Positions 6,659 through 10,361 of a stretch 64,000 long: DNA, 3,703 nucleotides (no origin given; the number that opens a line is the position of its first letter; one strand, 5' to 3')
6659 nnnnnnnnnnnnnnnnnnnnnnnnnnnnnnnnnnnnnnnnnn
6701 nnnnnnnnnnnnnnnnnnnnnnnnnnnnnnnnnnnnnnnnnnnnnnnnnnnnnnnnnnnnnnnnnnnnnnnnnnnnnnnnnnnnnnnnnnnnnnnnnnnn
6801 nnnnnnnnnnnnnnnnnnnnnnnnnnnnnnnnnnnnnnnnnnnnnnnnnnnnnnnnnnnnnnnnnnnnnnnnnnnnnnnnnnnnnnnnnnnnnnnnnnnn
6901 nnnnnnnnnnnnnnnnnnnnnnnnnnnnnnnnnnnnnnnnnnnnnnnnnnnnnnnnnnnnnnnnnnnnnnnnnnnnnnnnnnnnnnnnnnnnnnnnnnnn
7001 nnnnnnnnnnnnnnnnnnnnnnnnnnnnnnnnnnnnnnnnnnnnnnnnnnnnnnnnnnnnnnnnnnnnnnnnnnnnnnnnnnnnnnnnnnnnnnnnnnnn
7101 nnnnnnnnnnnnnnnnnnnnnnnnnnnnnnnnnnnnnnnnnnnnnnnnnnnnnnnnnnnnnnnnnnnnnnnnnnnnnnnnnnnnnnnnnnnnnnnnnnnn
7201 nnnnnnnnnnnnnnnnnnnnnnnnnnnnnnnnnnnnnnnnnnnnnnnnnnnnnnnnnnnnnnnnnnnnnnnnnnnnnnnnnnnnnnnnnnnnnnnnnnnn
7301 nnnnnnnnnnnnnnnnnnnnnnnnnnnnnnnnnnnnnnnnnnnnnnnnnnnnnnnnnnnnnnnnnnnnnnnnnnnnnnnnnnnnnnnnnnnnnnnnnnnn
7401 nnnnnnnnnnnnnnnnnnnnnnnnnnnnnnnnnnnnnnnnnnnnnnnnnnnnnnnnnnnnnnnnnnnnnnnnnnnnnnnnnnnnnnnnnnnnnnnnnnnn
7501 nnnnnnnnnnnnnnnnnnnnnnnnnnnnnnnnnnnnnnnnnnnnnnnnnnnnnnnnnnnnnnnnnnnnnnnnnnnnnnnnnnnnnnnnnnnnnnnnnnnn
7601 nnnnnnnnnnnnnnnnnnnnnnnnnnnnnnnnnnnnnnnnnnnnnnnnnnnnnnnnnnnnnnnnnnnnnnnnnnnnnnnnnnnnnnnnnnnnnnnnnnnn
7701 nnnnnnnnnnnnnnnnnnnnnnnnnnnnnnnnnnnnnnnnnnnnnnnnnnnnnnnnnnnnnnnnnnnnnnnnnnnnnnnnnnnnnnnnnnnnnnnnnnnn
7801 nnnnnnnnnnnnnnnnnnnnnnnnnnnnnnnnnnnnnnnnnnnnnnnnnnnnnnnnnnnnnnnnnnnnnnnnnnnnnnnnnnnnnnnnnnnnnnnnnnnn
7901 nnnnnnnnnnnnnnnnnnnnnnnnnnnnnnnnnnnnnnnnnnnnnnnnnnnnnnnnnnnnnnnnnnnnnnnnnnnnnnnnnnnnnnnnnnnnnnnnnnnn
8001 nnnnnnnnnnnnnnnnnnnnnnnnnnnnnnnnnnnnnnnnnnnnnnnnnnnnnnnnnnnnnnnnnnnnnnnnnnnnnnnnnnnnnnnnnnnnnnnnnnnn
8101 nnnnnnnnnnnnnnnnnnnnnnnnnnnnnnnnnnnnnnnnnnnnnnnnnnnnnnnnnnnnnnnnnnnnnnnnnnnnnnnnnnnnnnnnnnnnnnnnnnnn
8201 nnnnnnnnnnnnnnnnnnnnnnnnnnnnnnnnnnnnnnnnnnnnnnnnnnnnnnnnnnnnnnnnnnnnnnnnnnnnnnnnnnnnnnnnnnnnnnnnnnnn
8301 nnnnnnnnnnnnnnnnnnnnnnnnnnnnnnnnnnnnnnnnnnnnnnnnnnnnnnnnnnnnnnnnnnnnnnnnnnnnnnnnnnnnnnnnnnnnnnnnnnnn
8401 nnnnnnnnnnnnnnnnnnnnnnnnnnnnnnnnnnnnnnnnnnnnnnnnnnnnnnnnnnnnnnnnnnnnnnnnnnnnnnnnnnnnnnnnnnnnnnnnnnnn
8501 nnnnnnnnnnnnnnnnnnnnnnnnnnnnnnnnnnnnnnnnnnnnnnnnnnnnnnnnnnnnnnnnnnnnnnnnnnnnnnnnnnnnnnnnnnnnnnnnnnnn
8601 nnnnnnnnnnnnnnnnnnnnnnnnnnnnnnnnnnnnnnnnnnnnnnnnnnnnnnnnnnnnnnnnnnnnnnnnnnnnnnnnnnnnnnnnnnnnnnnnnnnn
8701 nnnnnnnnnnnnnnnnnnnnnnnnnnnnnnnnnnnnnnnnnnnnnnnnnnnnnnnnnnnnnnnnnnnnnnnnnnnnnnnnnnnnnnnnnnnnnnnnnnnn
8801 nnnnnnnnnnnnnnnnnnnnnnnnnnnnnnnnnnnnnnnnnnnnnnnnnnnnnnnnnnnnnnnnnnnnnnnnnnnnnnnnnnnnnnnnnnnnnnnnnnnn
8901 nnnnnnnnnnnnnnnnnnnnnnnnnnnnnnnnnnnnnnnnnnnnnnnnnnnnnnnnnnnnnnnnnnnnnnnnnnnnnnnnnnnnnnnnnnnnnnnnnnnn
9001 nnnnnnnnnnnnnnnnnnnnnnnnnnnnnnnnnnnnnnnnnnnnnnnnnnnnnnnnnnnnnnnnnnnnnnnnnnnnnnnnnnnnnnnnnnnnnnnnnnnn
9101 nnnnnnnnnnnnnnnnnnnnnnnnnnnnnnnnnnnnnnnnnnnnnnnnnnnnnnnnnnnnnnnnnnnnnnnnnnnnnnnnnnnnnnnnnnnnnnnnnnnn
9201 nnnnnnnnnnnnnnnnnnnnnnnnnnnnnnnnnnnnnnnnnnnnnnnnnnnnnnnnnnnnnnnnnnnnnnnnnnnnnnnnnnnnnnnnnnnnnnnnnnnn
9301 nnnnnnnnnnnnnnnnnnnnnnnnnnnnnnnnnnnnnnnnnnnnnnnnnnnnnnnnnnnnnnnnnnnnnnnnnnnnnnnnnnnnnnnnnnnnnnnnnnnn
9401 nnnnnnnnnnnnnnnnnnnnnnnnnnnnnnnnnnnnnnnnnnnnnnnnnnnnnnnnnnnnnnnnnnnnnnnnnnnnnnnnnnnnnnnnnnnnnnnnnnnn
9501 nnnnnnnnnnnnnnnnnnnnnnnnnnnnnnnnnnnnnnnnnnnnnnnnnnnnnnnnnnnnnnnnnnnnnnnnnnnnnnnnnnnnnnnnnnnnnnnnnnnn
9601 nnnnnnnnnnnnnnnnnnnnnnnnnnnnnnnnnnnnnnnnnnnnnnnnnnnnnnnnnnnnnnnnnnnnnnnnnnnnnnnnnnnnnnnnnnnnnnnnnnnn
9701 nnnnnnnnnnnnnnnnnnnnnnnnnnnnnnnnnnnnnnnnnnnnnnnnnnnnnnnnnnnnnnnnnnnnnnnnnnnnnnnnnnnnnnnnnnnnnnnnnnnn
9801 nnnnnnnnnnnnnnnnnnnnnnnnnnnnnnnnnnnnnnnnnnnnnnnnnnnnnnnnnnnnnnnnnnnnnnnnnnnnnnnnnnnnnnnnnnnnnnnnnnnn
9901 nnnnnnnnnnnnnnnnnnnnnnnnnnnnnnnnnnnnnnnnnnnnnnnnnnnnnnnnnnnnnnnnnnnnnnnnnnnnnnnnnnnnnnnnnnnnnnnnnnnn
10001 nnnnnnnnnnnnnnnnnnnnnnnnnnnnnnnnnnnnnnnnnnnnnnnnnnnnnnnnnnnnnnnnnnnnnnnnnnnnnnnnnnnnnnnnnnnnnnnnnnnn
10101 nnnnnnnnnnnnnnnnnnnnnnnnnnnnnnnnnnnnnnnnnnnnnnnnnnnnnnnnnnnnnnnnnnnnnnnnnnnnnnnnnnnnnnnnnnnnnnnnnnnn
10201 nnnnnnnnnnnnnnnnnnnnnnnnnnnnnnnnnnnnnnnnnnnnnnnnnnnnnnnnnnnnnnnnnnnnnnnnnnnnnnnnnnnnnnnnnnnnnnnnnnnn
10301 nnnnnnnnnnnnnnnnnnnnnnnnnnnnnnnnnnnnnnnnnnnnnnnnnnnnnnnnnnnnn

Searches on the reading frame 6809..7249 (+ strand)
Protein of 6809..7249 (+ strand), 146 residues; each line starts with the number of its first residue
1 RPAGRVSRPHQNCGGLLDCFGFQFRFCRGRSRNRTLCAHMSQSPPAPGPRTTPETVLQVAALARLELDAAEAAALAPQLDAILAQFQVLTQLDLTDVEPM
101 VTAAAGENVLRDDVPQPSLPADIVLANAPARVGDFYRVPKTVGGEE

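Call 29: search_protein_families(library=pfam, proteins=[window:6809-7249:+], max_evalue=0.001)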
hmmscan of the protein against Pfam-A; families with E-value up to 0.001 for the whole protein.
window:6809-7249:+ (146 aa): 2 families
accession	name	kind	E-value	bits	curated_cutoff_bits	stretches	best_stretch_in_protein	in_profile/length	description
PF02686.20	GatC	-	2.8e-17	63.1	23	1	67-138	1-66/66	Glu-tRNAGln amidotransferase C subunit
PF21848.1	DUF6907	-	0.00027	21.9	26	1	31-90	50-111/116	Domain of unknown function (DUF6907)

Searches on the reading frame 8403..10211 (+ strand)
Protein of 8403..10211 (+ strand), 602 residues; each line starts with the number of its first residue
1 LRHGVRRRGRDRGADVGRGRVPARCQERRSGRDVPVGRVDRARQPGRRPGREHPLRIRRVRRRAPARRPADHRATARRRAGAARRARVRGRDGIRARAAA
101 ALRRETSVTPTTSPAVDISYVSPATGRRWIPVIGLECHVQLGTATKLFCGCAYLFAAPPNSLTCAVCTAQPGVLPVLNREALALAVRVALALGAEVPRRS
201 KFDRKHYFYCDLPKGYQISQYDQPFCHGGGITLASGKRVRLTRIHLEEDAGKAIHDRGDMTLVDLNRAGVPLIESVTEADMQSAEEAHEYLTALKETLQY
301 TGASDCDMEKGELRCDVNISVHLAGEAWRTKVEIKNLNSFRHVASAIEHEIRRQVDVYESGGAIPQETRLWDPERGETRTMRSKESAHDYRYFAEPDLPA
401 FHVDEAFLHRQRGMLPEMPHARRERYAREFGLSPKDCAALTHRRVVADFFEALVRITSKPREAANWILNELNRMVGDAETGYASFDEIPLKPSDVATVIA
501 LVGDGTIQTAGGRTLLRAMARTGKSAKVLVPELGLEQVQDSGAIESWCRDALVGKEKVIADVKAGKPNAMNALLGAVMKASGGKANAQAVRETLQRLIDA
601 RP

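Call 29: search_protein_families(library=pfam, proteins=[window:8403-10211:+], max_evalue=0.001)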
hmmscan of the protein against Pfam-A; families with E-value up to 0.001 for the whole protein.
window:8403-10211:+ (602 aa): 2 families
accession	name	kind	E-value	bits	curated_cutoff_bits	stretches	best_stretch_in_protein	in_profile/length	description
PF02934.20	GatB_N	-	7.9e-113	376.7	23.4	1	132-408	2-276/277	GatB/GatE catalytic domain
PF02637.23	GatB_Yqey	-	7.4e-35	120.4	27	1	448-597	1-147/148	GatB domain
